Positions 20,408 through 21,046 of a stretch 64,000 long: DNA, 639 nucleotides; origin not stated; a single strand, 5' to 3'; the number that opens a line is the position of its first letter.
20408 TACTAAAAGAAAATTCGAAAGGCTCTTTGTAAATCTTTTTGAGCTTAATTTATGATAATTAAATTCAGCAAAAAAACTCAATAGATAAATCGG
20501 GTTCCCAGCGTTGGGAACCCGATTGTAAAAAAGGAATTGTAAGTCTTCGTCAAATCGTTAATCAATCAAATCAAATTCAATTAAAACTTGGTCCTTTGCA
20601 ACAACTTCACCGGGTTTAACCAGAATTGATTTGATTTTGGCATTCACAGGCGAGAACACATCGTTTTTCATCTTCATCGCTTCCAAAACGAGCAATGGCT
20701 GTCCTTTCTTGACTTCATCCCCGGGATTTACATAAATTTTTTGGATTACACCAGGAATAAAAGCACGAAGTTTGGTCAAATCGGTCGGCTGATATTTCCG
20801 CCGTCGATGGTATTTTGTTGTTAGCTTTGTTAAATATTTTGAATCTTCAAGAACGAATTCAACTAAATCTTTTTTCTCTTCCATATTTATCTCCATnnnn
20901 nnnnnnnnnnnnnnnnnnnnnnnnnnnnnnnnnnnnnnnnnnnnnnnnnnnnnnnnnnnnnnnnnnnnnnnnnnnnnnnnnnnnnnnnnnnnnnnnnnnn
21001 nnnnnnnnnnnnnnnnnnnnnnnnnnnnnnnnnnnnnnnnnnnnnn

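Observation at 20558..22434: Carboxyltransferase + small biotinyl protein, translationally coupled, without biotin carboxylase or Na+ pump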

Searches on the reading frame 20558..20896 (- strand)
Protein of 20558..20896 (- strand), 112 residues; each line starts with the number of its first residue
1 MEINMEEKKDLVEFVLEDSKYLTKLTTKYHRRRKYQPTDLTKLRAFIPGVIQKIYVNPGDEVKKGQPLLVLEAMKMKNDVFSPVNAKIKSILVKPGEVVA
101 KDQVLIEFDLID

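Call 5: search_protein_families(library=pfam, proteins=[window:20558-20896:-])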
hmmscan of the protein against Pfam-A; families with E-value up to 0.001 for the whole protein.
window:20558-20896:- (112 aa): 5 families
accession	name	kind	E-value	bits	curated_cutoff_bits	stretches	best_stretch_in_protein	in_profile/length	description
PF00364.28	Biotin_lipoyl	-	1.3e-16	60.7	22.1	1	51-107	16-72/73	Biotin-requiring enzyme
PF13533.13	Biotin_lipoyl_2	-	1.3e-13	50.8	29.8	2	43-72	3-32/32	Biotin-lipoyl like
PF13437.12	HlyD_3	-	1.2e-06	29.7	22.2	0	42-72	1-31/106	HlyD family secretion protein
PF16576.10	HlyD_D23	-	1.1e-05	25.2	30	1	35-76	14-56/214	Barrel-sandwich domain of CusB or HlyD membrane-fusion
PF00358.26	PTS_EIIA_1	-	0.00087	19.4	27.2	0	53-83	85-115/127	phosphoenolpyruvate-dependent sugar phosphotransferase system, EIIA 1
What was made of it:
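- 20558..20884 (-): Small biotin carrier, 108 aa (112 aa if started at the overlapping ATG 20896). It consists of an N-terminal beta-hairpin, a short helix, a short conserved basic linker and a biotinyl domain. PF00364 E 1.3e-16 (call 5).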

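Call 6: search_protein_families(library=ncbifam, proteins=[window:20558-20896:-])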
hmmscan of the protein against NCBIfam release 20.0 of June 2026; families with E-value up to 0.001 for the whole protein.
window:20558-20896:- (112 aa): 23 families
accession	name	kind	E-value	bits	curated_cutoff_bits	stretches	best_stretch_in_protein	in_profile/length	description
NF006761.0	PRK09282.1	domain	2.4e-18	66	402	1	14-107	495-588/591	pyruvate carboxylase subunit B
NF004173.0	PRK05641.1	equivalog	2.8e-17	63.7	199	1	44-108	88-152/153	putative acetyl-CoA carboxylase biotin carboxyl carrier protein subunit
NF009554.0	PRK12999.1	equivalog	4.7e-16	57.8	965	1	26-108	1063-1145/1147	pyruvate carboxylase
NF005117.0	PRK06549.1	equivalog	8.1e-16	58.8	159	1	42-106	63-127/130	acetyl-CoA carboxylase biotin carboxyl carrier protein subunit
TIGR01108.1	oadA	equivalog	3.8e-15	55.4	756.5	1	33-105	510-582/582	sodium-extruding oxaloacetate decarboxylase subunit alpha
TIGR01235.1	pyruv_carbox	equivalog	4.1e-15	54.4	1114.45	1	27-108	1061-1142/1143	pyruvate carboxylase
NF010645.0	PRK14042.1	equivalog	9.2e-14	51.1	1182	1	30-108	518-593/596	pyruvate carboxylase subunit B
NF010643.0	PRK14040.1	subfamily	1.9e-13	49.8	892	1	34-107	520-593/595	oxaloacetate decarboxylase subunit alpha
TIGR02712.1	urea_carbox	equivalog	9.9e-12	43.4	1303.85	1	19-106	1111-1198/1201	urea carboxylase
NF006079.0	PRK08225.1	equivalog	1e-11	44.7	95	1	41-108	2-69/70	acetyl-CoA carboxylase biotin carboxyl carrier protein subunit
NF047903.1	MmDecMmdC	equivalog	2.6e-10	40.8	200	1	43-103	66-126/132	methylmalonyl-CoA decarboxylase subunit gamma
NF004547.1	PRK05889.1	equivalog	3.1e-10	40.1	75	1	44-104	6-66/71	biotin/lipoyl-binding carrier protein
TIGR00531.1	BCCP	equivalog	1.2e-09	38.9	115.2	1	53-107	99-153/156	acetyl-CoA carboxylase biotin carboxyl carrier protein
TIGR01730.1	RND_mfp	subfamily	3.8e-09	36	94.9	1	35-77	21-63/322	efflux RND transporter periplasmic adaptor subunit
TIGR01843.1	type_I_hlyD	subfamily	6.4e-09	35.3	208.65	1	49-79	52-82/422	HlyD family type I secretion periplasmic adaptor subunit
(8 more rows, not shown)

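Call 8: find_homologous_proteins(query=window:20558-20896:-)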
Query window:20558-20896:- (112 aa): 154 proteins with E <= 0.001 among 194 candidates; the best 120 are listed.
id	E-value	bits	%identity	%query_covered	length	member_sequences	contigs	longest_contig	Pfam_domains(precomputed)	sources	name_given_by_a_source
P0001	4.8e-62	225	100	96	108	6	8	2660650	PF25973.1,PF25984.1,PF00364.29,PF25917.1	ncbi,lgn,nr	ncbi:MAG: hypothetical protein CH6_4011 [Candidatus Kapaibacterium sp.]|nr:MAG: hypothetical protein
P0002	8.2e-46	172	76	95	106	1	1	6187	PF25973.1,PF25984.1,PF00364.29,PF25917.1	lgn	-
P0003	1.4e-44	169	75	95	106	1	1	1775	PF25973.1,PF25984.1,PF00364.29,PF25917.1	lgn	-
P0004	4.7e-43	164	76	93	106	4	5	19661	PF25973.1,PF25984.1,PF00364.29,PF25917.1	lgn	-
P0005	1.4e-40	156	70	95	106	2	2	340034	PF25973.1,PF25984.1,PF00364.29,PF25917.1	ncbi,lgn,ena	-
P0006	1.7e-40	155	70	93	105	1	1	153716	PF25973.1,PF25984.1,PF00364.29,PF25917.1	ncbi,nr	ncbi:MAG: acetyl-CoA carboxylase biotin carboxyl carrier protein subunit [Ignavibacteria bacterium]|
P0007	2.3e-39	152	68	95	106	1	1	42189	PF25973.1,PF25984.1,PF00364.29,PF25917.1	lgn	-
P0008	2.7e-39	152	68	95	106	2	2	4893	PF25973.1,PF25984.1,PF00364.29,PF25919.1,PF25917.1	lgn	-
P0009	5.7e-39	150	68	93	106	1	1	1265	PF25973.1,PF25984.1,PF00364.29,PF25919.1,PF25917.1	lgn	-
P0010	2.1e-36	142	67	96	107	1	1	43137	PF25973.1,PF25984.1,PF00364.29,PF25919.1,PF25917.1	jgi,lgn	jgi:biotin carboxyl carrier protein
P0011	2.7e-36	142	64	96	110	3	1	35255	PF25973.1,PF25984.1,PF00364.29,PF25919.1,PF25917.1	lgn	-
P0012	4.4e-35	138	67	96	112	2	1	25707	PF25973.1,PF25984.1,PF00364.29,PF25919.1,PF25917.1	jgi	-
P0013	5.5e-35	138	64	96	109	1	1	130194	PF25973.1,PF25984.1,PF00364.29,PF25919.1,PF25917.1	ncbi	-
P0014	7.6e-35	137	67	96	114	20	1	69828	PF25973.1,PF25984.1,PF00364.29,PF25919.1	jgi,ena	-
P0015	1.2e-32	130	65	92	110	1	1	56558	PF25973.1,PF25984.1,PF00364.29,PF25919.1,PF25917.1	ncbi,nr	ncbi:MAG: acetyl-CoA carboxylase biotin carboxyl carrier protein subunit [Ignavibacteria bacterium]|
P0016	1.5e-27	114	58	90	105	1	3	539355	PF25973.1,PF25984.1,PF00364.29,PF25919.1,PF25917.1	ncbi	-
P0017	1.4e-26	111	53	96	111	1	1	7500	PF25973.1,PF25984.1,PF00364.29,PF25919.1,PF25917.1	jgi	jgi:biotin carboxyl carrier protein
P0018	2.7e-25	107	52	96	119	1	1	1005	PF25973.1,PF25984.1,PF00364.29,PF25919.1,PF25917.1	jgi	jgi:biotin carboxyl carrier protein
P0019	7.1e-25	105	52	94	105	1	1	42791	PF25973.1,PF25984.1,PF00364.29,PF06898.17,PF25919.1,PF25917.1,PF25997.1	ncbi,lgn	-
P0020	2.3e-23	100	50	94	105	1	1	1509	PF25973.1,PF25984.1,PF00364.29,PF25917.1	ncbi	-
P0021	3.0e-23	100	53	86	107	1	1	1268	PF25973.1,PF25984.1,PF00364.29,PF25919.1,PF25917.1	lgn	-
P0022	3.7e-23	100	49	94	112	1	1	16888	PF25973.1,PF25984.1,PF00364.29,PF25919.1,PF25917.1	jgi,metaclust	metaclust:\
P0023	4.1e-23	100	50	94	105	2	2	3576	PF25973.1,PF00364.29,PF25919.1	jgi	jgi:biotin carboxyl carrier protein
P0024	5.8e-23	99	50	88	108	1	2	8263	PF25973.1,PF25984.1,PF00364.29,PF25917.1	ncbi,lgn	ncbi:MAG: acetyl-CoA carboxylase biotin carboxyl carrier protein subunit [Cyclobacteriaceae bacteriu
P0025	6.2e-23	99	55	84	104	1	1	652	PF25973.1,PF25984.1,PF00364.29,PF25919.1,PF25917.1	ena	-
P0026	6.4e-23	99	51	94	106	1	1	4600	PF25973.1,PF25984.1,PF00364.29,PF25919.1,PF25917.1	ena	-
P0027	1.3e-22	98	53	83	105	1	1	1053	PF25973.1,PF00364.29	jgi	-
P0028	2.4e-22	97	53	86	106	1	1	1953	PF25973.1,PF00364.29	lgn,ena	-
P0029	4.3e-22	96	52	83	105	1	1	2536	PF25973.1,PF00364.29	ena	-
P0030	4.9e-22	96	46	94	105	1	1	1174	PF25973.1,PF25984.1,PF00364.29,PF25919.1,PF25917.1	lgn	-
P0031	8.6e-22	95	50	94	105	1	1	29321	PF25973.1,PF25984.1,PF00364.29,PF25917.1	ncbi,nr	ncbi:MAG: acetyl-CoA carboxylase biotin carboxyl carrier protein subunit [Bacteroidetes bacterium]|n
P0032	1.8e-21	94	51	86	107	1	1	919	PF25973.1,PF25984.1,PF00364.29,PF25919.1,PF25917.1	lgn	-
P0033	2.4e-21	94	48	94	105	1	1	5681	PF25973.1,PF25984.1,PF00364.29,PF25917.1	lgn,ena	-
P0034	2.4e-21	94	54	87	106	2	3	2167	PF00364.29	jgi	-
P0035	2.9e-21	94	47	94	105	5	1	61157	PF25973.1,PF25984.1,PF00364.29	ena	-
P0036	3.6e-21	93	49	93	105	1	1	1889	PF25973.1,PF00364.29,PF25919.1,PF25917.1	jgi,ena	-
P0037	7.9e-21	92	47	86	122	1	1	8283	PF25973.1,PF25984.1,PF00364.29,PF25919.1,PF25917.1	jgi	jgi:biotin carboxyl carrier protein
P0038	1.0e-20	92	46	92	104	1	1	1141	PF25973.1,PF25984.1,PF00364.29,PF25919.1,PF25917.1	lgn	-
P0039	1.3e-20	92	52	84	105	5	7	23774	PF25973.1,PF00364.29,PF25917.1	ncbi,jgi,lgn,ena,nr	ncbi:MAG TPA: acetyl-CoA carboxylase biotin carboxyl carrier protein subunit [Candidatus Kapabacteri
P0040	1.8e-20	91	46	94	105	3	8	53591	PF25973.1,PF25984.1,PF00364.29,PF25917.1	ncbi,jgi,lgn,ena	-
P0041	2.7e-20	90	45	86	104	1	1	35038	PF25973.1,PF00364.29,PF25917.1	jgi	jgi:biotin carboxyl carrier protein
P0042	1.2e-19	88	49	88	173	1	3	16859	PF25973.1,PF25984.1,PF00364.29,PF25919.1,PF25917.1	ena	-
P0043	1.7e-19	88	48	86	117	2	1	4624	PF25973.1,PF25984.1,PF00364.29,PF26077.1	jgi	jgi:biotin carboxyl carrier protein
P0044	2.4e-19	87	49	89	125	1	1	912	PF00364.29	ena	-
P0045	3.0e-19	87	51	84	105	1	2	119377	PF25984.1,PF00364.29,PF25919.1,PF25917.1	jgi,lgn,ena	jgi:biotin carboxyl carrier protein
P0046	3.7e-19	87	46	94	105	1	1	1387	PF25973.1,PF25984.1,PF00364.29,PF25919.1,PF25917.1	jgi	jgi:biotin carboxyl carrier protein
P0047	1.2e-17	82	64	64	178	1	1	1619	PF25973.1,PF25984.1,PF00364.29,PF25917.1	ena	-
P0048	1.2e-15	76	42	85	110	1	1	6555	PF25973.1,PF07831.20,PF25984.1,PF00364.29,PF25919.1,PF25917.1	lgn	-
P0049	8.6e-15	73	40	94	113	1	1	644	PF25973.1,PF25984.1,PF00364.29,PF25917.1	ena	-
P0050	2.4e-13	68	45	81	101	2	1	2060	PF25973.1,PF25984.1,PF00364.29,PF25919.1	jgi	-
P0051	2.9e-13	68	55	65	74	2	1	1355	PF25973.1,PF25984.1,PF00364.29,PF25917.1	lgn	-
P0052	2.9e-13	68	40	85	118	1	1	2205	PF25973.1,PF25984.1,PF00364.29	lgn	-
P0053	3.4e-13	68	51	62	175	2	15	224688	PF25973.1,PF25984.1,PF00364.29,PF25919.1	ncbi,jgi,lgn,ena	jgi:biotin carboxyl carrier protein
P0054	3.9e-13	67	56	63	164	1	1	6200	PF25973.1,PF25984.1,PF00364.29,PF25919.1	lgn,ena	-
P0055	4.1e-13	67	54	62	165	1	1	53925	PF25973.1,PF25984.1,PF00364.29,PF25919.1,PF25917.1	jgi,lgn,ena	-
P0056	8.0e-13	66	52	67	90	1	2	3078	PF25973.1,PF25984.1,PF00364.29,PF25919.1,PF25917.1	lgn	-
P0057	1.3e-12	66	45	81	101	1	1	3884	PF25973.1,PF25984.1,PF00364.29,PF25919.1,PF25917.1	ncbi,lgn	ncbi:MAG: acetyl-CoA carboxylase biotin carboxyl carrier protein subunit [Acidobacteriota bacterium]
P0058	2.4e-12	65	46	71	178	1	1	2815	PF25973.1,PF25984.1,PF00364.29,PF25917.1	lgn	-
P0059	2.5e-12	65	52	62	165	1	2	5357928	PF25973.1,PF25984.1,PF00364.29,PF25919.1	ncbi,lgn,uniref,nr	ncbi:biotin carboxyl carrier protein [Mucilaginibacter yixingensis]|uniref:Biotin carboxyl carrier p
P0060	2.8e-12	65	45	71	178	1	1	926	PF25973.1,PF25984.1,PF00364.29,PF25917.1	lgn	-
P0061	3.3e-12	64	46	71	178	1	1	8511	PF25973.1,PF25984.1,PF00364.29,PF25917.1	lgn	-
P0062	3.3e-12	64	46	71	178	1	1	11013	PF25973.1,PF25984.1,PF00364.29,PF25917.1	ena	-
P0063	3.4e-12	64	46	71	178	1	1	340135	PF25973.1,PF25984.1,PF00364.29,PF25917.1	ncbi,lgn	-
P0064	3.5e-12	64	46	71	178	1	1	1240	PF25973.1,PF25984.1,PF00364.29,PF25917.1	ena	-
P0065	3.5e-12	64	46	71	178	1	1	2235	PF25984.1,PF00364.29,PF25917.1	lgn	-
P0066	3.9e-12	64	53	63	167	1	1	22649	PF25984.1,PF00364.29,PF25917.1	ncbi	ncbi:MAG: acetyl-CoA carboxylase biotin carboxyl carrier protein subunit [Daejeonella sp.]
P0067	4.4e-12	64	46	71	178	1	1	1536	PF25973.1,PF25984.1,PF00364.29,PF25917.1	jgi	jgi:biotin carboxyl carrier protein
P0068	6.5e-12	64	45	71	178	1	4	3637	PF25973.1,PF25984.1,PF00364.29,PF25917.1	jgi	jgi:biotin carboxyl carrier protein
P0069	1.1e-11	63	52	62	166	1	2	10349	PF25973.1,PF25984.1,PF00364.29,PF25919.1,PF25917.1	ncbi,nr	ncbi:MAG: acetyl-CoA carboxylase biotin carboxyl carrier protein subunit [Bacteroidetes bacterium]|n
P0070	1.3e-11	63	49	62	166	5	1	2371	PF25973.1,PF25984.1,PF00364.29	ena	-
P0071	1.6e-11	62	50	68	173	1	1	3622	PF25973.1,PF25984.1,PF00364.29,PF25917.1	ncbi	-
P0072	2.8e-11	61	52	60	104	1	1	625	PF25973.1,PF05896.18,PF25984.1,PF25935.1,PF00364.29,PF25917.1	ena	-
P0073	3.3e-11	61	52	60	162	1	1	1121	PF25973.1,PF25984.1,PF25935.1,PF00364.29,PF25917.1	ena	-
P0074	3.4e-11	61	52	60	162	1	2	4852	PF25973.1,PF25984.1,PF25935.1,PF00364.29,PF25917.1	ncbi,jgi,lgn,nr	ncbi:MAG TPA: biotin/lipoyl-binding protein [Chitinophagales bacterium]|nr:biotin/lipoyl-binding pro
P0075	3.6e-11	61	45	71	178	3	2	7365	PF25973.1,PF25984.1,PF00364.29,PF25917.1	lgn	-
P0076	4.3e-11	61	54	60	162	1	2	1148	PF25973.1,PF25984.1,PF25935.1,PF00364.29,PF25917.1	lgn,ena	-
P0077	4.6e-11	61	52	60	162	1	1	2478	PF25973.1,PF25984.1,PF00364.29,PF25917.1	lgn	-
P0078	4.6e-11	61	51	60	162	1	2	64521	PF25973.1,PF25984.1,PF00364.29,PF25917.1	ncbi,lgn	-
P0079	5.0e-11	61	47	66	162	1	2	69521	PF25973.1,PF25984.1,PF00364.29,PF25917.1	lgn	-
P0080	5.0e-11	61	46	71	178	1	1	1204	PF25984.1,PF00364.29,PF25917.1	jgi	-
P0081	6.2e-11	60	50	63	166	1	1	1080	PF25984.1,PF00364.29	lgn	-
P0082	6.2e-11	60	54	62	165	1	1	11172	PF25984.1,PF00364.29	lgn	-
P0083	6.4e-11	60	52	60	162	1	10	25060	PF25973.1,PF25984.1,PF00364.29,PF25917.1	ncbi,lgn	-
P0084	6.4e-11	60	52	60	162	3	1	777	PF25973.1,PF25984.1,PF00364.29,PF25917.1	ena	-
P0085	7.9e-11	60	41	96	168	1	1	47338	PF25984.1,PF00364.29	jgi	jgi:biotin carboxyl carrier protein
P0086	8.5e-11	60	52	60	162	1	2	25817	PF25973.1,PF25984.1,PF00364.29,PF25917.1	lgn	-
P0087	9.4e-11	60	50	61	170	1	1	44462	PF25973.1,PF25984.1,PF00364.29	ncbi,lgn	-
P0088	1.2e-10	59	51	60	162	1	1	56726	PF25973.1,PF25984.1,PF00364.29,PF25917.1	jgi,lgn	jgi:biotin carboxyl carrier protein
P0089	1.2e-10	59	51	60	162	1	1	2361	PF25973.1,PF25984.1,PF00364.29,PF25917.1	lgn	-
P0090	1.3e-10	59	47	69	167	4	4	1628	PF25984.1,PF00364.29,PF25917.1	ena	-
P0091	1.5e-10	59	55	55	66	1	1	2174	PF25973.1,PF25984.1,PF00364.29,PF25919.1,PF25917.1,PF26077.1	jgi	jgi:3-methylcrotonyl-CoA carboxylase alpha subunit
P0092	1.7e-10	59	46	66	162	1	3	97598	PF25973.1,PF25984.1,PF00364.29,PF25917.1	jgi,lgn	jgi:biotin carboxyl carrier protein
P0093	1.9e-10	59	41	81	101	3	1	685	PF25973.1,PF25984.1,PF00364.29,PF25917.1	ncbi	-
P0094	2.5e-10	58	53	63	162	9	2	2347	PF25984.1,PF00364.29,PF25917.1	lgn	-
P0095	3.2e-10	58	50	63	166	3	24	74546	PF25984.1,PF00364.29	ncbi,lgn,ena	ncbi:MAG: acetyl-CoA carboxylase biotin carboxyl carrier protein subunit [Bacteroidota bacterium]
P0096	3.3e-10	58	52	60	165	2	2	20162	PF25973.1,PF25984.1,PF00364.29,PF25919.1,PF25917.1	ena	-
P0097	3.8e-10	58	47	64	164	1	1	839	PF25973.1,PF25984.1,PF00364.29,PF25919.1,PF25917.1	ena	-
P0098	5.6e-10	57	46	64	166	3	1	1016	PF25973.1,PF25984.1,PF00364.29,PF25919.1,PF25917.1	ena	-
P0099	1.1e-9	56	43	81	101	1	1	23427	PF25973.1,PF25984.1,PF00364.29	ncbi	-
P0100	1.2e-9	56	52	59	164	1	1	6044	PF25984.1,PF00364.29,PF25917.1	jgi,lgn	jgi:acetyl/propionyl-CoA carboxylase alpha subunit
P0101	1.4e-9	56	51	60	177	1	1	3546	PF25984.1,PF00364.29,PF25917.1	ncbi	-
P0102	1.5e-9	56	49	61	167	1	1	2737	PF25984.1,PF00364.29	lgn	-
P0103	2.5e-9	55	43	64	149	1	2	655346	PF25973.1,PF13375.13,PF25984.1,PF00364.29,PF25917.1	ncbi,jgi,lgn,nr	ncbi:MAG: biotin/lipoyl-containing protein [Dysgonomonas sp.]|nr:biotin/lipoyl-containing protein [D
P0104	2.7e-9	55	42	81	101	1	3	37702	PF25984.1,PF00364.29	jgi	jgi:biotin carboxyl carrier protein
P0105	3.5e-9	55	46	58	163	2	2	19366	PF25973.1,PF25984.1,PF00364.29,PF25917.1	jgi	jgi:biotin carboxyl carrier protein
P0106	3.6e-9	55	48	55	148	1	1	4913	PF25973.1,PF25984.1,PF00364.29,PF25919.1,PF25917.1,PF25997.1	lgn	-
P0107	4.1e-9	55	46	63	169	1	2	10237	PF00364.29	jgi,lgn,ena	jgi:biotin carboxyl carrier protein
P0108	4.4e-9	54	41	67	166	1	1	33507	PF25973.1,PF00364.29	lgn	-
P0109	4.4e-9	54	45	60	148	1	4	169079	PF25973.1,PF25984.1,PF00364.29,PF25919.1,PF25917.1,PF25997.1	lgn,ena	-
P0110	4.5e-9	54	44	64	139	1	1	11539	PF25973.1,PF00364.29,PF25917.1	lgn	-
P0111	5.4e-9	54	53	59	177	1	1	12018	PF25984.1,PF00364.29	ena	-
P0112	7.4e-9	54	48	68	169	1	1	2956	PF25973.1,PF25984.1,PF21139.4,PF00364.29,PF25919.1,PF25917.1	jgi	jgi:acetyl/propionyl-CoA carboxylase alpha subunit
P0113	9.1e-9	53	48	60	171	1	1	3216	PF25973.1,PF00364.29,PF25919.1,PF25917.1,PF26077.1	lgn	-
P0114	1.3e-8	53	48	60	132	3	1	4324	PF25973.1,PF25984.1,PF00364.29,PF25917.1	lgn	-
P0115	1.3e-8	53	39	67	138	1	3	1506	PF25973.1,PF05896.18,PF13375.13,PF25984.1,PF01597.26,PF00364.29,PF25919.1,PF25917.1,PF25997.1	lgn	-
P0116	1.3e-8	53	38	89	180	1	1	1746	PF25973.1,PF25984.1,PF00364.29,PF25917.1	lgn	-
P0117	1.5e-8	53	50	55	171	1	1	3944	PF25973.1,PF25984.1,PF00364.29,PF26077.1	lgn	-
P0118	1.5e-8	53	50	59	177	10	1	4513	PF25973.1,PF25984.1,PF00364.29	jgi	jgi:acetyl/propionyl-CoA carboxylase alpha subunit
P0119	1.5e-8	53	50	59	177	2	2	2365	PF25973.1,PF25984.1,PF00364.29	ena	-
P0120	2.1e-8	52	58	49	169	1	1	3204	PF25984.1,PF00364.29,PF25919.1,PF25917.1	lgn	-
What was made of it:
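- Outside its own family, the mini-carrier's nearest relatives are the 160-180-aa carriers of BC-containing clusters (E 1e-13 to 1e-10), ahead of 148-aa MmdC-type carriers (about 1e-9) (call 8).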
